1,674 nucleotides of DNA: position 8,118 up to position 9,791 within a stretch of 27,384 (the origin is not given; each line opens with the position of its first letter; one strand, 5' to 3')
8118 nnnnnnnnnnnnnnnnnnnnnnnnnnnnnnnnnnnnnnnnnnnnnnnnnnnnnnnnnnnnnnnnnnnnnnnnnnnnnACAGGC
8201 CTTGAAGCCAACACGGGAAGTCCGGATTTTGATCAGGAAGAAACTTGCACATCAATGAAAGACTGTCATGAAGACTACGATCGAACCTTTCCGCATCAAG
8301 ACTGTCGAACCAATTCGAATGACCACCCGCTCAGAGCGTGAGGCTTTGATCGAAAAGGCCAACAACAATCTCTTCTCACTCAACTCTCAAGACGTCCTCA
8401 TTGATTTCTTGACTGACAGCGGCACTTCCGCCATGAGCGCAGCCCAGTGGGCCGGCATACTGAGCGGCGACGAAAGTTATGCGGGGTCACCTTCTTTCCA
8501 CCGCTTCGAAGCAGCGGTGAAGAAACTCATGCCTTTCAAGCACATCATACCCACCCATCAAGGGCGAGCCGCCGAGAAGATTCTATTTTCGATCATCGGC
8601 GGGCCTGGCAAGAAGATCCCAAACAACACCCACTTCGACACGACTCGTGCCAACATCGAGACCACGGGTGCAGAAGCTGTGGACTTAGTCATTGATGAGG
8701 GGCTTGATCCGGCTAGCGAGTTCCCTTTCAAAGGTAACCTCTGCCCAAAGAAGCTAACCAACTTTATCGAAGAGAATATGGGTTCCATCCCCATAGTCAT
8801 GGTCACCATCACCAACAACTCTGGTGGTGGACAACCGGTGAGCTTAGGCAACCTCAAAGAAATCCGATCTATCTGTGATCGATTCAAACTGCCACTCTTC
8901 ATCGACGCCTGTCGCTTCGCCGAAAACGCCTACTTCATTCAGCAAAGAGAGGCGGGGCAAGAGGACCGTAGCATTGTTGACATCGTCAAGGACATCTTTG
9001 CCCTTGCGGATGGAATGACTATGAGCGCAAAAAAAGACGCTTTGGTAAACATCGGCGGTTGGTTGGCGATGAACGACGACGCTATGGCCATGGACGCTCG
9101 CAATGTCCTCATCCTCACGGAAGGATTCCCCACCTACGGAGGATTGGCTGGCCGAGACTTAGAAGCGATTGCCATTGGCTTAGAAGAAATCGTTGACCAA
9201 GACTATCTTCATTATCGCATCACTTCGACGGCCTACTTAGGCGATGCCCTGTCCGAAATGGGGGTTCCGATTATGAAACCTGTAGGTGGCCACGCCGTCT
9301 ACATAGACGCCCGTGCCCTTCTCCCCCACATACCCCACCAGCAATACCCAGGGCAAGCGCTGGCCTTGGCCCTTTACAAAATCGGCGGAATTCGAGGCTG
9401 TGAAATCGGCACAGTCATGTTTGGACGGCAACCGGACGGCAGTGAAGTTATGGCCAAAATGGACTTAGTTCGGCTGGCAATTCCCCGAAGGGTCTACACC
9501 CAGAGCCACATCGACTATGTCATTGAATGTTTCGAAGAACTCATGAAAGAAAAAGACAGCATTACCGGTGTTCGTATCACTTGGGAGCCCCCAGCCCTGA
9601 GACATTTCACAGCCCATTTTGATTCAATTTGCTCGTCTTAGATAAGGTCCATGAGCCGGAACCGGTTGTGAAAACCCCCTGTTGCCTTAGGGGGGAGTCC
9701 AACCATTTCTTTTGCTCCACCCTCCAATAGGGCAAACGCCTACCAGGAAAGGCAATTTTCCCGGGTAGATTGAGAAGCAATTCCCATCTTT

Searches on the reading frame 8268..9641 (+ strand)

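Call 12: search_protein_families(library=pfam, proteins=[window:8268-9641:+])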
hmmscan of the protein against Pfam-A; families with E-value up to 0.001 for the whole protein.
window:8268-9641:+ (457 aa): 1 family
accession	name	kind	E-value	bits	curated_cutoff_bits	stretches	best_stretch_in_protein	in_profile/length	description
PF01212.27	Beta_elim_lyase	-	1.1e-73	248.5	27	1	46-419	1-286/288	Beta-eliminating lyase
